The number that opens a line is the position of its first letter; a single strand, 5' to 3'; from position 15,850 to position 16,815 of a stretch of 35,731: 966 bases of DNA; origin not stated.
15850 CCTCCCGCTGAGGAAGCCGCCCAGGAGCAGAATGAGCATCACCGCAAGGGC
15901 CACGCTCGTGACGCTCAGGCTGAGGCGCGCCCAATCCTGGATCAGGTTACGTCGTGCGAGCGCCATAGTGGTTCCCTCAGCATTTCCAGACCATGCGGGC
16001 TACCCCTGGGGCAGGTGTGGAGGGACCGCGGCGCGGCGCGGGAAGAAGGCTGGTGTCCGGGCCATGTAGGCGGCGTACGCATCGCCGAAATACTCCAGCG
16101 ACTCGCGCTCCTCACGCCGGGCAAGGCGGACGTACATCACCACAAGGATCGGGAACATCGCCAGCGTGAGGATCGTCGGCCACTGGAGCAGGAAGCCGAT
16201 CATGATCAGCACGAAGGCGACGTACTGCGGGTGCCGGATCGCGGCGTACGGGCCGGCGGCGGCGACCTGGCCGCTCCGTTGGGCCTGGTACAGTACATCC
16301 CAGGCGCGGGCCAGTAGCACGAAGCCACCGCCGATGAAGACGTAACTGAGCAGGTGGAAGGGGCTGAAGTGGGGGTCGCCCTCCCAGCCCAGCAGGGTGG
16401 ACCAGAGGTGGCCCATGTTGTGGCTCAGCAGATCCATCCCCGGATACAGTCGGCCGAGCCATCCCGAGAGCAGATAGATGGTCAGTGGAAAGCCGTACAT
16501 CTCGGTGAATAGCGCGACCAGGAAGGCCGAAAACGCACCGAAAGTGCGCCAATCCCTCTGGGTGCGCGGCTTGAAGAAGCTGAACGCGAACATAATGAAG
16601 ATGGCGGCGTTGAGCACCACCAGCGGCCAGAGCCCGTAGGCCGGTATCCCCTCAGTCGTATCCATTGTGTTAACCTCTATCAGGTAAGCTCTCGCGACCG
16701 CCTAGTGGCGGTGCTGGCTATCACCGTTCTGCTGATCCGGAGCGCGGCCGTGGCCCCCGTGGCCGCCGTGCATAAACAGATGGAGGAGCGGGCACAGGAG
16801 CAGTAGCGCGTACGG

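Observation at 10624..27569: Seven promoter-proximal arrays of CTCAG-type pentamers at exact 11-bp phasing, all oriented toward the downstream operon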

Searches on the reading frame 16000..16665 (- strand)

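Call 5: search_protein_families(library=pfam, proteins=[window:16000-16665:-])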
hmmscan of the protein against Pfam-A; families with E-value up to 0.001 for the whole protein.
window:16000-16665:- (221 aa): 2 families
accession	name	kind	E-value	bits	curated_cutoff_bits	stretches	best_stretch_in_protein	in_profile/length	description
PF04140.19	ICMT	-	8.2e-07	29.8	24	1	117-186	18-90/95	Isoprenylcysteine carboxyl methyltransferase (ICMT) family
PF04191.18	PEMT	-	2e-06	28.6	25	1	131-191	39-100/105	Phospholipid methyltransferase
